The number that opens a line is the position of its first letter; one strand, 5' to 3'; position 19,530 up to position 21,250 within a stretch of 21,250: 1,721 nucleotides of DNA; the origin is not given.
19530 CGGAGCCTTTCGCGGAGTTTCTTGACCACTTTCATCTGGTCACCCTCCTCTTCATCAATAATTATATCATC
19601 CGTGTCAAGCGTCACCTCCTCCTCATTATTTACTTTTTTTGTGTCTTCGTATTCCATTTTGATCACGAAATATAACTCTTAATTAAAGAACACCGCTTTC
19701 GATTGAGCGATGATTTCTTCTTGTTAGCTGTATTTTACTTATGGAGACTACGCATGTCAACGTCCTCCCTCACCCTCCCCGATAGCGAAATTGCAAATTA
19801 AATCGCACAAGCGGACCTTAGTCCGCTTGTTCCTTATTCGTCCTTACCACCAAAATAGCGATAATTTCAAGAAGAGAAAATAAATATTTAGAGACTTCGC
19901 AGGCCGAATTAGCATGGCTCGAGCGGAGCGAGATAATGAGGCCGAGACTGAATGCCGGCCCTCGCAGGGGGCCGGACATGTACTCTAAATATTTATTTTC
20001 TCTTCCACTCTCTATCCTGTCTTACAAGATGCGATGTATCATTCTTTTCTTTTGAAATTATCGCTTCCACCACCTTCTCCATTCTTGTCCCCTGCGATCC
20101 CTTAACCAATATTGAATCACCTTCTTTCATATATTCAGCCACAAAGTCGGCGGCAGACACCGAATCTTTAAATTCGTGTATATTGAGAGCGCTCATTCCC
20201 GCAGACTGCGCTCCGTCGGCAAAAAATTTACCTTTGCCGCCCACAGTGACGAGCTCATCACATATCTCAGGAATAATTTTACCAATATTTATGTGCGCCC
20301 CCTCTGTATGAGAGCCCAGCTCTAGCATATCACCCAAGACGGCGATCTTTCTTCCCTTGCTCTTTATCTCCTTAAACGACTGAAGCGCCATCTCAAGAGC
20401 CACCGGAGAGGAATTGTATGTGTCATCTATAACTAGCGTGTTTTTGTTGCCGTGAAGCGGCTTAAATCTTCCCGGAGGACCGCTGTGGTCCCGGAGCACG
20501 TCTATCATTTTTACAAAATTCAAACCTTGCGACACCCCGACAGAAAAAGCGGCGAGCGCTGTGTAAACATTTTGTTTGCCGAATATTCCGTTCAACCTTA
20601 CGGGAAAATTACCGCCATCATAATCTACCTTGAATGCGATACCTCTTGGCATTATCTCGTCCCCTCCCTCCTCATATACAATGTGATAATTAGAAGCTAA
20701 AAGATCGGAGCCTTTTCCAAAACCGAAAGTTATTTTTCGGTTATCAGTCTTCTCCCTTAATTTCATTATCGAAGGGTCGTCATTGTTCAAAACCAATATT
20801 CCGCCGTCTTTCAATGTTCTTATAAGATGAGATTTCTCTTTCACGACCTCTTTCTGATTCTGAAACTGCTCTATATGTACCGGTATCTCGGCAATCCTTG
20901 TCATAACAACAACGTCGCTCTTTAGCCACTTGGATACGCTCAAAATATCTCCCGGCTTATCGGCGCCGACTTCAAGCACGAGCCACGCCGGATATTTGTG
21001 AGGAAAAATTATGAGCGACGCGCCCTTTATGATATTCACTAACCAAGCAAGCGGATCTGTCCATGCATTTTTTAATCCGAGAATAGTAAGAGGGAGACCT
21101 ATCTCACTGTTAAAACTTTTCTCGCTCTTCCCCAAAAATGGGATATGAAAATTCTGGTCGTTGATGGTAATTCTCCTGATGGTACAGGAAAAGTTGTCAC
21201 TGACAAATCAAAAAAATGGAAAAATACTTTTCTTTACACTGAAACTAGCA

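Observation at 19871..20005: MITE-like or terminator-like element with 23-bp perfect inverted arms and a GC-rich 89-nt core, providing the C-terminal codons and stop of murF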

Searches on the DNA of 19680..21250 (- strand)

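Call 8: search_rna_families(source=window, start=19680, end=20100, threshold=evalue, max_evalue=10, show_alignments=4)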
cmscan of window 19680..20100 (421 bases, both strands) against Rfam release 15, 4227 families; matches with E-value up to 10: 3.
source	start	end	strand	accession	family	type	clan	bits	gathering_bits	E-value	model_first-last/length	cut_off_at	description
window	19792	19886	+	RF02980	freshwater-2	Cis-reg;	-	16.4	49.9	4.5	1-84/84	no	freshwater-2 RNA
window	19828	19890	-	RF03707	mir-1892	Gene; miRNA;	-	15.8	86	1.8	1-80/80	no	mir-1892 microRNA precursor family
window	20027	20055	+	RF00489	ctRNA_p42d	Gene; antisense;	-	14.3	50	4.1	1-46/46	no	ctRNA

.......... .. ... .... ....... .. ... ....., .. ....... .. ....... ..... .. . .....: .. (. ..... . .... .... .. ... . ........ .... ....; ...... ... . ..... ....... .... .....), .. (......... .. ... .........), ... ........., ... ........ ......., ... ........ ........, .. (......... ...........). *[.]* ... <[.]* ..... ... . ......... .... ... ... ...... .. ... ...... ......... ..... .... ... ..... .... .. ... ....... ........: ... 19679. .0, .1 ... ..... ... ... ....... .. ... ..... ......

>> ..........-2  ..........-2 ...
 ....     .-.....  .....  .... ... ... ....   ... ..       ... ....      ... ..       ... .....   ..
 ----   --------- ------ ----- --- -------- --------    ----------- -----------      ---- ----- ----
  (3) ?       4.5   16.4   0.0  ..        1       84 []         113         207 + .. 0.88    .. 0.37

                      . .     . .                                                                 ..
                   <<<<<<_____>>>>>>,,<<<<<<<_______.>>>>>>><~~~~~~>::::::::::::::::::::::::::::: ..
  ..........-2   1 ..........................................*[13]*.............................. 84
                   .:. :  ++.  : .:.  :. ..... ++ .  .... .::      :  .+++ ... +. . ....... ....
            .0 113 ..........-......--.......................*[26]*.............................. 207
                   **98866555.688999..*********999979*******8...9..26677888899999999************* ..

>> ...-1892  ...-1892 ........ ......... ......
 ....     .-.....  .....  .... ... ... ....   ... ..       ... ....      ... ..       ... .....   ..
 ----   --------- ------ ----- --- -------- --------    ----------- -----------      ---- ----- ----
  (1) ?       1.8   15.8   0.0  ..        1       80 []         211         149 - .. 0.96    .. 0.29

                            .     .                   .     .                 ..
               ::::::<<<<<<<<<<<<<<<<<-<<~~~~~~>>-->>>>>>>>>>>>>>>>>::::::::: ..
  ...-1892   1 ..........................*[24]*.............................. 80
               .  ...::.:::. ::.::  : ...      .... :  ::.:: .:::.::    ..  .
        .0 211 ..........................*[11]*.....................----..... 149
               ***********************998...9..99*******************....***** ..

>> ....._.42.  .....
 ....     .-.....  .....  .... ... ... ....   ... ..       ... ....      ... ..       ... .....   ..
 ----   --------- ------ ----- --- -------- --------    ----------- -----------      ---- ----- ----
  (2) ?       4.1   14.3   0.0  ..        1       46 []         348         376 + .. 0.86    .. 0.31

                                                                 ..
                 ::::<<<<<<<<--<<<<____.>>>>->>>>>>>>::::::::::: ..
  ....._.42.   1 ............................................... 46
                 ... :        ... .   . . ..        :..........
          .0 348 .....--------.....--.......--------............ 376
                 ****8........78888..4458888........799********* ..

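Call 40: build_rna_model(alignment_id=A4)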
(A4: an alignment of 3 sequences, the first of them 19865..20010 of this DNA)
Model R1 built from alignment A4 (3 sequences, 183 columns); structure: RNAalifold consensus.
model positions 146; base pairs 40; branch points 1; effective number of sequences 0.95; information 0.589 bits per position. Calibrated on 0.2 Mb of random sequence (short: E-values are rough).
structure used (alignment columns):
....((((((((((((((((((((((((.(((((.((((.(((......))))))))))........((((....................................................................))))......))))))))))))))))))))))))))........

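Call 42: search_with_rna_model(model_id=R1, sources=[window, L001, L003, L004, L005, L006, L007, L008, L009, L010, L011, L012, L013, L014, L015, L016, L017, L018, L019, L020, L021, L022, L023, L024, L025, L026, L027, L028, L029, L030, L031, L032, L033, L034, L035, L036, L037, L038, L039, L040, L041, L042, L043, L044, L045, L046, L047, L048, L049, L050, L051, L052, L053, L064, L066, L083, L084, L085, L086, L087, L088, L089, L121, L122, L123], max_evalue=10, show_alignments=6)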
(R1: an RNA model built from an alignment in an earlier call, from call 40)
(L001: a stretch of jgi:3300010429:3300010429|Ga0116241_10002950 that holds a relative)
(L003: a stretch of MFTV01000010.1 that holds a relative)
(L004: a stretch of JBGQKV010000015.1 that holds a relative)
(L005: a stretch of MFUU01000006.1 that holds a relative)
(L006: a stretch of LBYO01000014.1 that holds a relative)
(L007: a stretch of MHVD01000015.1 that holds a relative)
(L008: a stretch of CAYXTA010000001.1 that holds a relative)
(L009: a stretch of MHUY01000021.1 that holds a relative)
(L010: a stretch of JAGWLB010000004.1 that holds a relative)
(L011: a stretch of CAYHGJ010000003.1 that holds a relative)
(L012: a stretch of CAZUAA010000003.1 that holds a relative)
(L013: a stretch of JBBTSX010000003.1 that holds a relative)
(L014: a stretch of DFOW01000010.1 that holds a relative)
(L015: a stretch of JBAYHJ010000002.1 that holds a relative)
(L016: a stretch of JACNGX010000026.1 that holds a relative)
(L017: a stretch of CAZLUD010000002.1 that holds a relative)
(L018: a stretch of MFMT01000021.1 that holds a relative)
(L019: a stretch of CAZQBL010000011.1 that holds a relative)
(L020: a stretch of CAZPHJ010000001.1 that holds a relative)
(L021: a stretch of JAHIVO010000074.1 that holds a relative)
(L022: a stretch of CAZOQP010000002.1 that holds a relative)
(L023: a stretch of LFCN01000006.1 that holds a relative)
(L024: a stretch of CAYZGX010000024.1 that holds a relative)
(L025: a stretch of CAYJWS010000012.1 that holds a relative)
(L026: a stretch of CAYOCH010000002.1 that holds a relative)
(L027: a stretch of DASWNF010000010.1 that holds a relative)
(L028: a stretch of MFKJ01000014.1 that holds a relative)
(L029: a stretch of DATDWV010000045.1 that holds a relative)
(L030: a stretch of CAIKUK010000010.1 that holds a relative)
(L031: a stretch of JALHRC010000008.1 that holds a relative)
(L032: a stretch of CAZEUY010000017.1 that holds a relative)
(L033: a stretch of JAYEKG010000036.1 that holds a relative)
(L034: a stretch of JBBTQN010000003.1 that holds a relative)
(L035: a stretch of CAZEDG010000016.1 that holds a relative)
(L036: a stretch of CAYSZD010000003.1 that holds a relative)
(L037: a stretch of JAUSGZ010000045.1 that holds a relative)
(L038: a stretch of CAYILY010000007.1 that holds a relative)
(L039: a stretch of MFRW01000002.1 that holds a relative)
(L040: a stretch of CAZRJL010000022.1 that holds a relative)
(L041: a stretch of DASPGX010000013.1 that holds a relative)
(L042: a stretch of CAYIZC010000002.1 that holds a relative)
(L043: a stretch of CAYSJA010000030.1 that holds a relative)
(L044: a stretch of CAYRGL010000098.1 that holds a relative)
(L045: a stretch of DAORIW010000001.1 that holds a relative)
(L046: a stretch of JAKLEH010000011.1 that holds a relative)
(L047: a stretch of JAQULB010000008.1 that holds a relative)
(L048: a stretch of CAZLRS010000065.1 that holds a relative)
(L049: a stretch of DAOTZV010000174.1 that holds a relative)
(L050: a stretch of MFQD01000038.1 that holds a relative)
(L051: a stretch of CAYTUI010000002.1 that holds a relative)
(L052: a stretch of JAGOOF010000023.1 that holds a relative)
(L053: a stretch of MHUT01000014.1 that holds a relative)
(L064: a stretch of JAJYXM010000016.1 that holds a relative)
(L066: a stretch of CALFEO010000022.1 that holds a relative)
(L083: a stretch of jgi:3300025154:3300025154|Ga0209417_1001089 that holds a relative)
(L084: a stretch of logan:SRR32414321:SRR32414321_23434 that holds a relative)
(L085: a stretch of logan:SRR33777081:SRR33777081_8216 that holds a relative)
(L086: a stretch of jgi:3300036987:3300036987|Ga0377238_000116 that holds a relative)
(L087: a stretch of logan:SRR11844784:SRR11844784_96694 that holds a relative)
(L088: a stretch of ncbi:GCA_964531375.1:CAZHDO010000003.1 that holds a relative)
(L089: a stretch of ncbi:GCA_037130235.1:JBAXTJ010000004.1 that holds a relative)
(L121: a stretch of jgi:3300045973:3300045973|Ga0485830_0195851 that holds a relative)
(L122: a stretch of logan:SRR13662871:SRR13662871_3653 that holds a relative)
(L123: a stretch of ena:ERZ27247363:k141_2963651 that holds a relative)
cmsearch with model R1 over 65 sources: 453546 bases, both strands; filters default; matches with E-value up to 10: 11.
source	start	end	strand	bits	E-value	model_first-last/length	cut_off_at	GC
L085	5303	5448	+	175.9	2.1e-40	1-146/146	no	0.46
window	19863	20010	-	167.2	2.9e-38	1-146/146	no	0.47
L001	1159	1306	+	167.2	2.9e-38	1-146/146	no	0.47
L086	5306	5485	+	163.8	2e-37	1-146/146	no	0.47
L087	4998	5177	+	163.8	2e-37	1-146/146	no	0.47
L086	5302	5481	-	45.1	3.6e-08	1-146/146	no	0.48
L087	4994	5173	-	45.1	3.6e-08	1-146/146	no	0.48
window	19867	20013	+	44.5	4.9e-08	1-146/146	no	0.48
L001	1156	1302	-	44.5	4.9e-08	1-146/146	no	0.48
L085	5299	5444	-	44.3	5.6e-08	1-146/146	no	0.47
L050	4441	4521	-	19.4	0.077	1-146/146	no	0.54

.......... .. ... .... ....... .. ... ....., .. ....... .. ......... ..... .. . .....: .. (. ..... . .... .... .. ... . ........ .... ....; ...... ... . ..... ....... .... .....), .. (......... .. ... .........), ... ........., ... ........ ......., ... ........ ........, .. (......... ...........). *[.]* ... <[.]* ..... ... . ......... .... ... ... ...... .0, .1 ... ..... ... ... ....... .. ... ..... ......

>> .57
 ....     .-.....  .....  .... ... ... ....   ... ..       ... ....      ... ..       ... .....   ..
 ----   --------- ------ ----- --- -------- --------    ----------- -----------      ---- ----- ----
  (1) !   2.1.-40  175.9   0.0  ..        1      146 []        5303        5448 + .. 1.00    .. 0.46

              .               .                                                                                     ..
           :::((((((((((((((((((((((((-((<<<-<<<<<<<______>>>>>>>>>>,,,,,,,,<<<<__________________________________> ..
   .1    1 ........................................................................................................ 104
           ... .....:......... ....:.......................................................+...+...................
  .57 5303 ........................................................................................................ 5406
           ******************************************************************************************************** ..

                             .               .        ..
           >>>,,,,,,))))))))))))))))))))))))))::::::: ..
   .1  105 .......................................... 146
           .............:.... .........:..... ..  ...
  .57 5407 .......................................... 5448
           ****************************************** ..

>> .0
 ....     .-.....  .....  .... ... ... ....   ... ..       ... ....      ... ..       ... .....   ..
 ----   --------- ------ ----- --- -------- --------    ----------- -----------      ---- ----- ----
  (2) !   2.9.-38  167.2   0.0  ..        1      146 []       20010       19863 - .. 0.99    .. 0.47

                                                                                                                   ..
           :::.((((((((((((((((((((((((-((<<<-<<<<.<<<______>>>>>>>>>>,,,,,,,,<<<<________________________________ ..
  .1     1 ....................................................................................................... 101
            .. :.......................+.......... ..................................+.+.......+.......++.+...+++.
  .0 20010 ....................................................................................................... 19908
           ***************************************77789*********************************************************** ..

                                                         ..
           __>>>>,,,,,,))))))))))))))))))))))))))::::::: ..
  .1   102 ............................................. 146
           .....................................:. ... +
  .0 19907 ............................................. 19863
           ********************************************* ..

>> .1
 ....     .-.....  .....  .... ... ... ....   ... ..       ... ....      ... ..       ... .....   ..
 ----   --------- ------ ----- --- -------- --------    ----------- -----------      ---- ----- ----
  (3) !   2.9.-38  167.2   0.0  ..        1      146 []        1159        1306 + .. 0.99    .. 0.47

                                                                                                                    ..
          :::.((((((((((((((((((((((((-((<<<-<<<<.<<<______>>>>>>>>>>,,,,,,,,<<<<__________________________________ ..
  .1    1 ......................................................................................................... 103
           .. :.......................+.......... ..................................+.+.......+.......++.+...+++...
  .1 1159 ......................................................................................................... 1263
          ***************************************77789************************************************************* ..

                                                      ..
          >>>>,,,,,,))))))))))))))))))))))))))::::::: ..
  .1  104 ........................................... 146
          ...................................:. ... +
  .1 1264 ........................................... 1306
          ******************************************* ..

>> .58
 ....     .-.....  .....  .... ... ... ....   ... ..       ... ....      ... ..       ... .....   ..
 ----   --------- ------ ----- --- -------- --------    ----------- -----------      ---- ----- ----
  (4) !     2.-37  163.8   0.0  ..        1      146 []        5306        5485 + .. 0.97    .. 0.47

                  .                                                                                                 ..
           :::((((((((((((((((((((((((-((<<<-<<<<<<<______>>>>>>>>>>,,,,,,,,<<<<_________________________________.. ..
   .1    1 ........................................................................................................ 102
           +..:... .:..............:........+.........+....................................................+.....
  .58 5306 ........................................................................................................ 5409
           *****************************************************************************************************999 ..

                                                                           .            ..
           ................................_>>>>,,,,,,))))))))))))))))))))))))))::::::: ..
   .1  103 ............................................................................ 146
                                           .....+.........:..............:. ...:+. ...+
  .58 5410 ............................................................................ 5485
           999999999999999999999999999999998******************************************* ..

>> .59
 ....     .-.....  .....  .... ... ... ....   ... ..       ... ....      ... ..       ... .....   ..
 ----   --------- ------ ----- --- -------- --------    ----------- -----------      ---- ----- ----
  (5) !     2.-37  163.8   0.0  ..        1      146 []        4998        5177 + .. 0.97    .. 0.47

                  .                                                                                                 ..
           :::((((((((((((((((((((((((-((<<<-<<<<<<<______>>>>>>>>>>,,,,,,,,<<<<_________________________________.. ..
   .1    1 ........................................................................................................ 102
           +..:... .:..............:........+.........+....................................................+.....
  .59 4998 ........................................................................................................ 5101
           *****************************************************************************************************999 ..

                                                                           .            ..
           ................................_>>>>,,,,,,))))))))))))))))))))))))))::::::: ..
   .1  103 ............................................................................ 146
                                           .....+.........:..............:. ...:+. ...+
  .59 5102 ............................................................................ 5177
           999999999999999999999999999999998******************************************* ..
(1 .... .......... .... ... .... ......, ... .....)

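Call 44: search_dna_similar(query=window:19790-20010:+, collection=plasmids, mode=distant, max_evalue=1)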
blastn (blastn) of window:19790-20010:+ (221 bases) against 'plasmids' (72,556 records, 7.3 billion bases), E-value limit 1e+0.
No match.

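Call 45: search_dna_similar(query=window:19790-20010:+, collection=phages, mode=distant, max_evalue=1)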
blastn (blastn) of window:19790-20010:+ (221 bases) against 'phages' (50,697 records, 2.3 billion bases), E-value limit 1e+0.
Records with a match: 1; places in all: 1; records where one place covers at least 80% of the query: 0.
Best place of each record, by identity: 90-95% 1.
By first word of the organism name: Leptospira 1.
By host as written in the record: Didelphis marsupialis 1.
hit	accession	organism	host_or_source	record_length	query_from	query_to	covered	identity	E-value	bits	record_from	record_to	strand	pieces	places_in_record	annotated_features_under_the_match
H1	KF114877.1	Leptospira phage vB_LnoZ_CZ214-LE1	Didelphis marsupialis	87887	190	219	14%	93.3%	6e-2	43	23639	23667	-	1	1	none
